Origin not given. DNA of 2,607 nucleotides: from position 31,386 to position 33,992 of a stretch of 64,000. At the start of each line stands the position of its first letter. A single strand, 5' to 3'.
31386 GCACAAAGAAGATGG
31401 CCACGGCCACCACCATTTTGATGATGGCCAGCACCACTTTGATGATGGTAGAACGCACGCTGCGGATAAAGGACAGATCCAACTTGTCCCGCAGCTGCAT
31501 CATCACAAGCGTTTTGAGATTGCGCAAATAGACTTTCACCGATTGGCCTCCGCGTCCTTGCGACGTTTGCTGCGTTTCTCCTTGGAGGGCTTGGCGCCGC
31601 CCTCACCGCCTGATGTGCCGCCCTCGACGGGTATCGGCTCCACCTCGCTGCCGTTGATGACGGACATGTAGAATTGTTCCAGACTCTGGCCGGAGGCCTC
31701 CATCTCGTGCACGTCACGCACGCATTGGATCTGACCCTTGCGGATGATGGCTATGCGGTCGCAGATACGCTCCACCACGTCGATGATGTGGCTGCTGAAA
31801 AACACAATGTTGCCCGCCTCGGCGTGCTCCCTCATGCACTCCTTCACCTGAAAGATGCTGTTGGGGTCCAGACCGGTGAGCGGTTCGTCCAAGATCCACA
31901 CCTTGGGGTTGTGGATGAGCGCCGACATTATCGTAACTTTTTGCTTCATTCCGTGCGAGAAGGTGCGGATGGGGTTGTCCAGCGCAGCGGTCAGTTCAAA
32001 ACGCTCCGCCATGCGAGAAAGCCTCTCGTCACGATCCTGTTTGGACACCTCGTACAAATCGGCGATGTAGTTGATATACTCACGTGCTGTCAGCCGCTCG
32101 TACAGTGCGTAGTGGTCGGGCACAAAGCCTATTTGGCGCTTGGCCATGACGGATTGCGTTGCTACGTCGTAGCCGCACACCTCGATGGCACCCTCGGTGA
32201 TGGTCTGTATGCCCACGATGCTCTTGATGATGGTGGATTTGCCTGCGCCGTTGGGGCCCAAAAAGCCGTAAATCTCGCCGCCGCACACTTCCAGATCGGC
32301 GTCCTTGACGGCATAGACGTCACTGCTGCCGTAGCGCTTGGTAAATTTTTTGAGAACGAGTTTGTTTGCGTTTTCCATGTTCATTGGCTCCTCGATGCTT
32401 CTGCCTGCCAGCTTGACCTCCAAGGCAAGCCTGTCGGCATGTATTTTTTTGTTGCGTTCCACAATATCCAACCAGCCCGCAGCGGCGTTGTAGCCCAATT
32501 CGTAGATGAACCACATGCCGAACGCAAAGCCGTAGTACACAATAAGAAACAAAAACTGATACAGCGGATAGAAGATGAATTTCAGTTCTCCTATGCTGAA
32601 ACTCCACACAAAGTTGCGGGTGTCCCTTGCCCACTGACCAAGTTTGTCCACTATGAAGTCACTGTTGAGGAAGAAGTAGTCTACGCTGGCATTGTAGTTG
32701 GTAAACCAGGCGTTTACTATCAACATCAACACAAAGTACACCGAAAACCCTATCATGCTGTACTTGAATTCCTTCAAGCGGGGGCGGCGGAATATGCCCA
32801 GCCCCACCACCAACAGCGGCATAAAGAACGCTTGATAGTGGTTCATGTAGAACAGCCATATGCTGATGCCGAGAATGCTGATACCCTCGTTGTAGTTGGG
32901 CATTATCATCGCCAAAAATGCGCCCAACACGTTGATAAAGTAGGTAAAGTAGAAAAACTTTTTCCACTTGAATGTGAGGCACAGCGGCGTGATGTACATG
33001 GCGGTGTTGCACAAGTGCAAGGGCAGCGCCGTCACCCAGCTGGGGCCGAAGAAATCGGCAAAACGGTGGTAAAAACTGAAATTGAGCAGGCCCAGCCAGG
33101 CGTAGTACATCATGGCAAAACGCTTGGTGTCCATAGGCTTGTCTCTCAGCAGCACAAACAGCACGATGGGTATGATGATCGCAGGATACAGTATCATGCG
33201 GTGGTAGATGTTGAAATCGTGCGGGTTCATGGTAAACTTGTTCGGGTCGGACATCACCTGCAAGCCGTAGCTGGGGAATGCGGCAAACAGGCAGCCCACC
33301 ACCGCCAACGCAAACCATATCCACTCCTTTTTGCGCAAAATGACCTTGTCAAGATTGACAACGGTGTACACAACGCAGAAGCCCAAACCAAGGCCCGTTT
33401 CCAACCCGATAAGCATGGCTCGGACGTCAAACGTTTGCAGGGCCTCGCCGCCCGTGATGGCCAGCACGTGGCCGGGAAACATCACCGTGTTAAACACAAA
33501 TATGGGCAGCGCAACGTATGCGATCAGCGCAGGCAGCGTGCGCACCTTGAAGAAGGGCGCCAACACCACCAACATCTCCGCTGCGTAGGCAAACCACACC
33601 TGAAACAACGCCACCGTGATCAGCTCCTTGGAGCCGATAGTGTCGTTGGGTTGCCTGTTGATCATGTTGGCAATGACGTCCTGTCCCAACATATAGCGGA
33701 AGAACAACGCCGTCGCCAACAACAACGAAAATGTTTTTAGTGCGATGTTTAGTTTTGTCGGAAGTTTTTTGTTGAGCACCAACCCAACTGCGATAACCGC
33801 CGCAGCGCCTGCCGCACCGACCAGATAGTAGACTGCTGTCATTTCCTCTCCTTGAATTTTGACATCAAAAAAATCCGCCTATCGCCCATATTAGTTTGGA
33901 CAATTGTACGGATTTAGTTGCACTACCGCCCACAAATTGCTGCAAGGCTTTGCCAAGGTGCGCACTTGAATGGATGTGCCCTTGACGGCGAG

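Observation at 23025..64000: A 41-kb co-directional envelope locus: giant repeat protein, anchored partner, membrane-fused ABC system and giant lipoprotein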

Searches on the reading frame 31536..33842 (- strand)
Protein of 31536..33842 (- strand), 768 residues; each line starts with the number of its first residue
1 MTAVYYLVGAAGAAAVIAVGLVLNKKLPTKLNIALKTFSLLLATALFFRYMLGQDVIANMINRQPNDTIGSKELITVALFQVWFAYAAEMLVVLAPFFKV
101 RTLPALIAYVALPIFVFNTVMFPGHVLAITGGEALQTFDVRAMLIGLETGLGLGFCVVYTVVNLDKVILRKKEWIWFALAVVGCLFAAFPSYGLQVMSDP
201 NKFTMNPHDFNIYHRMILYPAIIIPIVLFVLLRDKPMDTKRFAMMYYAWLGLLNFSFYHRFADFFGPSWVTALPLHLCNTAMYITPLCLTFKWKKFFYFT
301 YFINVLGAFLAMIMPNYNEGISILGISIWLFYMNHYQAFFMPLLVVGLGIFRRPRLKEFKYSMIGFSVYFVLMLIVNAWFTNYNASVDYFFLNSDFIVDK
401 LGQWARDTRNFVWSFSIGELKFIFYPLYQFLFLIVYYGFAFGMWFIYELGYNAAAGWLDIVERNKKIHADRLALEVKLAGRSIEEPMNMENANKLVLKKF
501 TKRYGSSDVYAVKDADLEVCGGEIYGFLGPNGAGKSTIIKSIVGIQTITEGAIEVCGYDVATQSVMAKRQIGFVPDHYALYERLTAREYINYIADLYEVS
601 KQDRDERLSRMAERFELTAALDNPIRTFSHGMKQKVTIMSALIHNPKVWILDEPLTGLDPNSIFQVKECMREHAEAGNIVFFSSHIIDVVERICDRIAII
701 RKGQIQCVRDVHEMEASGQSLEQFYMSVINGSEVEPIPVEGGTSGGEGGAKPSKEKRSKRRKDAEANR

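Call 5: search_protein_families(library=pfam, proteins=[window:31536-33842:-], max_evalue=0.01)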
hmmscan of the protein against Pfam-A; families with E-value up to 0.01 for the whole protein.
window:31536-33842:- (768 aa): 3 families
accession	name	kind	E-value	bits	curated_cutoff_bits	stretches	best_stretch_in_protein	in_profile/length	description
PF00005.33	ABC_tran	-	2e-28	100.1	25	1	513-655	2-136/137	ABC transporter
PF14808.11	TMEM164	-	4.5e-18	66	25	1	221-404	15-198/217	TMEM164 family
PF13304.12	AAA_21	-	2.3e-09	38.2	27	1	619-686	229-299/304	AAA domain, putative AbiEii toxin, Type IV TA system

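Call 6: search_protein_families(library=ncbifam, proteins=[window:31536-33842:-], max_evalue=0.01)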
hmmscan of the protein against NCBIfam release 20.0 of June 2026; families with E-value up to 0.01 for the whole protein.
window:31536-33842:- (768 aa): 188 families (the best 25 are shown)
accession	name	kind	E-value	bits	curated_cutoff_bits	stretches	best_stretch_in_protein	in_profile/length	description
TIGR01188.1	drrA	subfamily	2e-60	204.6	312.45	1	502-714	1-211/302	daunorubicin resistance ABC transporter, ATP-binding protein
TIGR03522.1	GldA_ABC_ATP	equivalog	8.4e-59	199.5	402.6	1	496-719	4-224/301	gliding motility-associated ABC transporter ATP-binding subunit GldA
NF033858.1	ABC2_perm_RbbA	equivalog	1.2e-46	159.1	1050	1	491-735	263-507/909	ribosome-associated ATPase/putative transporter RbbA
TIGR03740.1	galliderm_ABC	subfamily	4.4e-43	147.6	309.75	1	496-729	2-222/223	lantibiotic protection ABC transporter ATP-binding subunit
NF010060.0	PRK13537.1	equivalog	5.7e-41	140.4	521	1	491-704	12-223/314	nodulation factor ABC transporter ATP-binding protein NodI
TIGR03864.1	PQQ_ABC_ATP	hypoth_equivalog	1.9e-40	138.8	302.25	1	495-727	2-234/236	ABC transporter, ATP-binding subunit, PQQ-dependent alcohol dehydrogenase system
NF010059.0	PRK13536.1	equivalog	6.2e-40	137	549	1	492-704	41-251/342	nodulation factor ABC transporter ATP-binding protein NodI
TIGR01288.1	nodI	equivalog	1.5e-37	129.2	424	1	499-704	9-212/303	nodulation factor ABC transporter ATP-binding protein NodI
TIGR04406.1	LPS_export_lptB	equivalog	2e-36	125.5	240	1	495-718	2-226/239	LPS export ABC transporter ATP-binding protein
NF047565.1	PSM_export_PmtA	equivalog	2.1e-35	122.4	350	1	509-714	14-215/282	phenol-soluble modulin export ABC transporter ATP-binding protein PmtA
TIGR00968.1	3a0106s01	subfamily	7.2e-34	117.3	342.75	1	497-716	3-220/237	sulfate ABC transporter ATP-binding protein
NF008653.0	PRK11650.1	subfamily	5.1e-33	114.6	432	1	494-710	3-218/357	sn-glycerol-3-phosphate ABC transporter ATP-binding protein UgpC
NF040840.2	tungstate_WtpC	equivalog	2.9e-32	112.3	440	1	510-714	14-218/347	tungstate ABC transporter ATP-binding protein WtpC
NF040933.2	ABC_arch_GlcV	equivalog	4.3e-31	108.1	450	1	496-714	4-229/357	glucose ABC transporter ATP-binding protein GlcV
NF047930.1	ABC_ATP_B6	equivalog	4.5e-31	108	670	1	496-714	4-223/510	putative B6 ABC transporter ATP-binding protein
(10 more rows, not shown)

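Call 12: find_encoding_contigs(protein=window:31536-33842:-, flank=10000, max_places=10)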
Protein window:31536-33842:- (768 aa): 2 contigs read that carry it; 2 places shown.
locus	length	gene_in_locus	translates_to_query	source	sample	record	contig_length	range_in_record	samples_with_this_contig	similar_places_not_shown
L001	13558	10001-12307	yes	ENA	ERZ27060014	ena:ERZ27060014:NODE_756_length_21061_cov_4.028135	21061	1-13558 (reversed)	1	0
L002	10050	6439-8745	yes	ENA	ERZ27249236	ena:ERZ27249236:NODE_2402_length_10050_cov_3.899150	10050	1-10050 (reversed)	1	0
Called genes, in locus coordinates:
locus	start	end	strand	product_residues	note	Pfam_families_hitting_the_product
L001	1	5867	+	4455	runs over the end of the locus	?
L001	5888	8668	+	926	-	PF07523:Big_3 (faint)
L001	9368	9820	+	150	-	-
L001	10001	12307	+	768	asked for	PF14808:TMEM164, PF00005:ABC_tran, PF13304:AAA_21 (faint)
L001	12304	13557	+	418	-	?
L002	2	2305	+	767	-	?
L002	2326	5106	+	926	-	PF07523:Big_3 (faint)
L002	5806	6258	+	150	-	-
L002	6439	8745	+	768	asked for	PF14808:TMEM164, PF00005:ABC_tran, PF13304:AAA_21 (faint)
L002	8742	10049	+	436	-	?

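Call 13: find_homologous_proteins(query=window:31536-33842:-, max_evalue=1e-10)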
Query window:31536-33842:- (768 aa): 811 proteins with E <= 1e-10 among 8000 candidates; the best 120 are listed.
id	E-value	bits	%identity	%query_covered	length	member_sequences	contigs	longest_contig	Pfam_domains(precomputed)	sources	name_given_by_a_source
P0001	0.0e+0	1760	100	100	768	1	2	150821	PF14808.12,PF00005.34,PF13304.13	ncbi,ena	-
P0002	0.0e+0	1459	82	100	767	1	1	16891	PF14808.12,PF00005.34,PF13304.13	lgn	-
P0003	0.0e+0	1451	81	100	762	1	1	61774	PF14808.12,PF00005.34,PF13304.13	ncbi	-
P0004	0.0e+0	1416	80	99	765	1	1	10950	PF14808.12,PF00005.34,PF13304.13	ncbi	-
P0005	0.0e+0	1383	78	100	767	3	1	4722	PF14808.12,PF00005.34,PF13304.13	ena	-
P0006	0.0e+0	1380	78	100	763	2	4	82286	PF14808.12,PF00005.34,PF13304.13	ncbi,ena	-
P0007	0.0e+0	1379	78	100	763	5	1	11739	PF14808.12,PF00005.34,PF13304.13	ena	-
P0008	0.0e+0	1364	78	97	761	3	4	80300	PF14808.12,PF00005.34,PF13304.13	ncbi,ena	-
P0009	0.0e+0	1357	77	95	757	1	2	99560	PF14808.12,PF00005.34,PF13304.13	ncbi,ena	-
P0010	0.0e+0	1356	78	99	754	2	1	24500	PF14808.12,PF00005.34,PF13304.13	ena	-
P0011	0.0e+0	1340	76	100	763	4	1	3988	PF14808.12,PF00005.34,PF13304.13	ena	-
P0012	0.0e+0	1319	74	100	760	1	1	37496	PF14808.12,PF00005.34,PF13304.13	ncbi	-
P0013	0.0e+0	1303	74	96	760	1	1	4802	PF14808.12,PF00005.34,PF13304.13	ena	-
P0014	0.0e+0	1294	74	98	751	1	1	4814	PF14808.12,PF00005.34,PF13304.13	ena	-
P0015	0.0e+0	1288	73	99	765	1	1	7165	PF14808.12,PF00005.34,PF13304.13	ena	-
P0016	0.0e+0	1288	72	99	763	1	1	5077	PF14808.12,PF00005.34,PF13304.13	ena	-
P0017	0.0e+0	1286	73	98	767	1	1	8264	PF14808.12,PF00005.34,PF13304.13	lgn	-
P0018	0.0e+0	1283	73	100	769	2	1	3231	PF14808.12,PF00005.34,PF13304.13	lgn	-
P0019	0.0e+0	1277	74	96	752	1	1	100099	PF14808.12,PF00005.34,PF13304.13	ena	-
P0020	0.0e+0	1276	74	97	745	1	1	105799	PF14808.12,PF00005.34,PF13304.13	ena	-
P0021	0.0e+0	1276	74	97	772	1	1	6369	PF14808.12,PF00005.34,PF13304.13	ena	-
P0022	0.0e+0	1274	72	97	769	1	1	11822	PF14808.12,PF00005.34,PF13304.13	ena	-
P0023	0.0e+0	1273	74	96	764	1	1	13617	PF14808.12,PF00005.34,PF13304.13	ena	-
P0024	0.0e+0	1272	72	100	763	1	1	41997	PF14808.12,PF00005.34,PF13304.13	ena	-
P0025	0.0e+0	1268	74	97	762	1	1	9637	PF14808.12,PF00005.34,PF13304.13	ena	-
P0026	0.0e+0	1265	74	96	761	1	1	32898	PF14808.12,PF00005.34,PF13304.13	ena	-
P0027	0.0e+0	1265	73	97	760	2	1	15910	PF14808.12,PF00005.34,PF13304.13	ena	-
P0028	0.0e+0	1264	72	99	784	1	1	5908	PF14808.12,PF00005.34,PF13304.13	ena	-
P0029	0.0e+0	1258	72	100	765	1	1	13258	PF14808.12,PF00005.34,PF13304.13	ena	-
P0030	0.0e+0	1258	71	100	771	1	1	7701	PF14808.12,PF00005.34,PF13304.13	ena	-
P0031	0.0e+0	1257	73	96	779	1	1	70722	PF14808.12,PF00005.34,PF13304.13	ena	-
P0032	0.0e+0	1255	72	99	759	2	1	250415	PF14808.12,PF00005.34,PF13304.13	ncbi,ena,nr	ncbi:MAG: YwaF family protein [Clostridiales bacterium]|nr:YwaF family protein [Clostridiales bacter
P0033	0.0e+0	1251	73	96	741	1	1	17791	PF14808.12,PF00005.34,PF13304.13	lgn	-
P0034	0.0e+0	1249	73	93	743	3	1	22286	PF14808.12,PF00005.34,PF13304.13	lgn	-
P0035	0.0e+0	1246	70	99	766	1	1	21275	PF14808.12,PF00005.34,PF13304.13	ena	-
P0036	0.0e+0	1245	71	99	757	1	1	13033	PF14808.12,PF00005.34,PF13304.13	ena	-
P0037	0.0e+0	1242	71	99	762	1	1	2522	PF14808.12,PF00005.34,PF13304.13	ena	-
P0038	0.0e+0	1240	71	99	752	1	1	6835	PF14808.12,PF00005.34,PF13304.13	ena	-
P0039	0.0e+0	1239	71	98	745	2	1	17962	PF14808.12,PF00005.34,PF13304.13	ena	-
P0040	0.0e+0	1238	71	96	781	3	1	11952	PF14808.12,PF00005.34,PF13304.13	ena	-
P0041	0.0e+0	1236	71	99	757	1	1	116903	PF14808.12,PF00005.34,PF13304.13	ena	-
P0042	0.0e+0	1228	69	99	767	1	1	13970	PF14808.12,PF00005.34,PF13304.13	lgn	-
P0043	0.0e+0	1225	69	100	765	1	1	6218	PF14808.12,PF00005.34,PF13304.13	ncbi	-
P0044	0.0e+0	1224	69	97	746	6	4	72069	PF14808.12,PF00005.34,PF13304.13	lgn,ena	-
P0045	0.0e+0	1222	70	99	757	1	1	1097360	PF14808.12,PF00005.34,PF13304.13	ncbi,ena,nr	ncbi:MAG: YwaF family protein [Clostridiales bacterium]|nr:YwaF family protein [Clostridiales bacter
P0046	0.0e+0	1221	70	99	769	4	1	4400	PF14808.12,PF00005.34,PF13304.13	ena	-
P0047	0.0e+0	1220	69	97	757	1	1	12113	PF14808.12,PF00005.34,PF13304.13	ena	-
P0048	0.0e+0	1217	67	100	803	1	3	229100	PF14808.12,PF00005.34,PF13304.13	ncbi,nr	ncbi:MAG: YwaF family protein [Corallococcus sp.]|nr:YwaF family protein [Corallococcus sp.] MCM1359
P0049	0.0e+0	1216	69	99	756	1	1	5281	PF14808.12,PF00005.34,PF13304.13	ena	-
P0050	0.0e+0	1216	69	99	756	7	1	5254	PF14808.12,PF00005.34,PF13304.13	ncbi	ncbi:MAG: ATP-binding cassette domain-containing protein [Candidatus Fimimonas sp.]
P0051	0.0e+0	1215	70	99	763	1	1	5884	PF14808.12,PF00005.34,PF13304.13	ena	-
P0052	0.0e+0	1213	69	96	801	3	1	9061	PF14808.12,PF00005.34,PF13304.13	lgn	-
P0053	0.0e+0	1210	68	100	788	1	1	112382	PF14808.12,PF00005.34,PF13304.13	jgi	-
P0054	0.0e+0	1208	69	96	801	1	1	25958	PF14808.12,PF00005.34,PF13304.13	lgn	-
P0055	0.0e+0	1204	70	96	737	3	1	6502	PF14808.12,PF00005.34,PF13304.13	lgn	-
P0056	0.0e+0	1203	68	100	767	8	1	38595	PF14808.12,PF00005.34,PF13304.13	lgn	-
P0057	0.0e+0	1203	68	96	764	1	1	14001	PF14808.12,PF00005.34,PF13304.13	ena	-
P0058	0.0e+0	1200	68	100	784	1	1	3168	PF14808.12,PF00005.34,PF13304.13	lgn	-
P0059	0.0e+0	1196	68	100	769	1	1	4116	PF14808.12,PF00005.34,PF13304.13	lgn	-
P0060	0.0e+0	1186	68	97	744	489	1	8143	PF14808.12,PF00005.34,PF13304.13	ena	-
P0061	0.0e+0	1186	68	96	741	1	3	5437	PF14808.12,PF00005.34,PF13304.13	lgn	-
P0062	0.0e+0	1176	69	97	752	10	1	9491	PF14808.12,PF00005.34,PF13304.13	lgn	-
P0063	0.0e+0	1168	67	100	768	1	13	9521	PF14808.12,PF00005.34,PF13304.13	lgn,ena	-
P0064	0.0e+0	1167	67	97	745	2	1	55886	PF14808.12,PF00005.34,PF13304.13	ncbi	-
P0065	0.0e+0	1154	66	99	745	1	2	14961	PF14808.12,PF00005.34,PF13304.13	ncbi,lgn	-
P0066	0.0e+0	1154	68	98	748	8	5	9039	PF14808.12,PF00005.34,PF13304.13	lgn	-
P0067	0.0e+0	1154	67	96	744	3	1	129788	PF14808.12,PF00005.34,PF13304.13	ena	-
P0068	0.0e+0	1152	67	97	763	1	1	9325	PF14808.12,PF00005.34,PF13304.13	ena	-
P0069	0.0e+0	1151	66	99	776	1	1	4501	PF14808.12,PF00005.34,PF13304.13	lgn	-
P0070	0.0e+0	1147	67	97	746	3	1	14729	PF14808.12,PF00005.34,PF13304.13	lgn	-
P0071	0.0e+0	1142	66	97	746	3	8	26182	PF14808.12,PF00005.34,PF13304.13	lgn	-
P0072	0.0e+0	1141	74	86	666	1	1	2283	PF14808.12,PF00005.34,PF13304.13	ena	-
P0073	0.0e+0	1135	64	99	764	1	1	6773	PF14808.12,PF00005.34,PF13304.13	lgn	-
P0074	0.0e+0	1132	66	96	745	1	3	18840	PF14808.12,PF00005.34,PF13304.13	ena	-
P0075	0.0e+0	1126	66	96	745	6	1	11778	PF14808.12,PF00005.34,PF13304.13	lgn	-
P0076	0.0e+0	1111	66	96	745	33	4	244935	PF14808.12,PF00005.34,PF13304.13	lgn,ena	-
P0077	0.0e+0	1106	64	96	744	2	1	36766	PF14808.12,PF00005.34,PF13304.13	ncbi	-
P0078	0.0e+0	1101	64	96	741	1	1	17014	PF14808.12,PF00005.34,PF13304.13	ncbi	-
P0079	0.0e+0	1094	64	96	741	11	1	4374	PF14808.12,PF00005.34,PF13304.13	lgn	-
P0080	0.0e+0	1092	64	96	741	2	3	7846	PF14808.12,PF00005.34,PF13304.13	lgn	-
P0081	0.0e+0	1092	64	97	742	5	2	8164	PF14808.12,PF00005.34,PF13304.13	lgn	-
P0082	0.0e+0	1092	65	96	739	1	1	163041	PF14808.12,PF00005.34,PF13304.13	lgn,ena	-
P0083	0.0e+0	1090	65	97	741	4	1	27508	PF14808.12,PF00005.34,PF13304.13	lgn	-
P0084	0.0e+0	1090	65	96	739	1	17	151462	PF14808.12,PF00005.34,PF13304.13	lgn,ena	-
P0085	0.0e+0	1090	65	96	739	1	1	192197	PF14808.12,PF00005.34,PF13304.13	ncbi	-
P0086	0.0e+0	1090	65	96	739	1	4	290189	PF14808.12,PF00005.34,PF13304.13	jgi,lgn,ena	-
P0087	0.0e+0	1090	65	96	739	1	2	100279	PF14808.12,PF00005.34,PF13304.13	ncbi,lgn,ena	-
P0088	0.0e+0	1089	65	96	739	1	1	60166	PF14808.12,PF00005.34,PF13304.13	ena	-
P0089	0.0e+0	1089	65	97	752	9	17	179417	PF14808.12,PF00005.34,PF13304.13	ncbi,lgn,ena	-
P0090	0.0e+0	1088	63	97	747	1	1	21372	PF14808.12,PF00005.34,PF13304.13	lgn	-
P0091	0.0e+0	1088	65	96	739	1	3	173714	PF14808.12,PF00005.34,PF13304.13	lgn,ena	-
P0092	0.0e+0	1087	65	96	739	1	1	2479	PF14808.12,PF00005.34,PF13304.13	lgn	-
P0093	0.0e+0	1086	64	97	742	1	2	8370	PF14808.12,PF00005.34,PF13304.13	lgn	-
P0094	0.0e+0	1086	65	96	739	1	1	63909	PF14808.12,PF00005.34,PF13304.13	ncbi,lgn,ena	-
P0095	0.0e+0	1086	64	97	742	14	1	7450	PF14808.12,PF00005.34,PF13304.13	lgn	-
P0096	0.0e+0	1085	64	96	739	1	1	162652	PF14808.12,PF00005.34,PF13304.13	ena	-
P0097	0.0e+0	1075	63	97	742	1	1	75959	PF14808.12,PF00005.34,PF13304.13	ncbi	-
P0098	0.0e+0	1074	63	97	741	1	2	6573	PF14808.12,PF00005.34,PF13304.13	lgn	-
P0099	0.0e+0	1071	64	97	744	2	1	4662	PF14808.12,PF00005.34,PF13304.13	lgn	-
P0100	0.0e+0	1069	64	97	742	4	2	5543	PF14808.12,PF00005.34,PF13304.13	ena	-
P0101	0.0e+0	1035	62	95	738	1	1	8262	PF14808.12,PF00005.34,PF13304.13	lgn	-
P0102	0.0e+0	1035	58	99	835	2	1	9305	PF14808.12,PF00005.34,PF13304.13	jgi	-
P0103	0.0e+0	1022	59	96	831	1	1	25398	PF14808.12,PF00005.34,PF13304.13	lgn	-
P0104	0.0e+0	1021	60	97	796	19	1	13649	PF14808.12,PF00005.34,PF13304.13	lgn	-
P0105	0.0e+0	1019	60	99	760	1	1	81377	PF14808.12,PF00005.34,PF13304.13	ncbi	-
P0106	0.0e+0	1018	57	100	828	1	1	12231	PF14808.12,PF00005.34,PF13304.13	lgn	-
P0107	0.0e+0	1012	57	100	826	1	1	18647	PF14808.12,PF00005.34,PF13304.13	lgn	-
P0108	0.0e+0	1012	58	96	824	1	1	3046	PF14808.12,PF00005.34,PF13304.13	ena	-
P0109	0.0e+0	1012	57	99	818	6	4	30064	PF14808.12,PF00005.34,PF13304.13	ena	-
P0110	6.7e-298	1008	56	99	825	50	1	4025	PF14808.12,PF00005.34,PF13304.13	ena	-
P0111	9.2e-298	1008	56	98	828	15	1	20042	PF14808.12,PF00005.34,PF13304.13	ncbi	-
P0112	8.6e-297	1005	58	96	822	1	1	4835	PF14808.12,PF00005.34,PF13304.13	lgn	-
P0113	4.2e-296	1002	57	96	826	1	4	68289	PF14808.12,PF00005.34,PF13304.13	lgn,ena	-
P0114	9.3e-296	1001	56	100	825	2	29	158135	PF14808.12,PF00005.34,PF13304.13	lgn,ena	-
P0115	3.3e-295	999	60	97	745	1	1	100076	PF14808.12,PF00005.34,PF13304.13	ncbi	-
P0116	4.1e-295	999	57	98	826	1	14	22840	PF14808.12,PF00005.34,PF13304.13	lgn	-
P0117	1.7e-294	997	57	98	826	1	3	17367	PF14808.12,PF00005.34,PF13304.13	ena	-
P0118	2.8e-294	996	59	96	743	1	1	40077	PF14808.12,PF00005.34,PF13304.13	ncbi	-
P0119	4.6e-294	996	69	76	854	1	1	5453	PF14808.12,PF00005.34,PF13304.13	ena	-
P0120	1.9e-291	987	59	96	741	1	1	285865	PF14808.12,PF00005.34,PF13304.13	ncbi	-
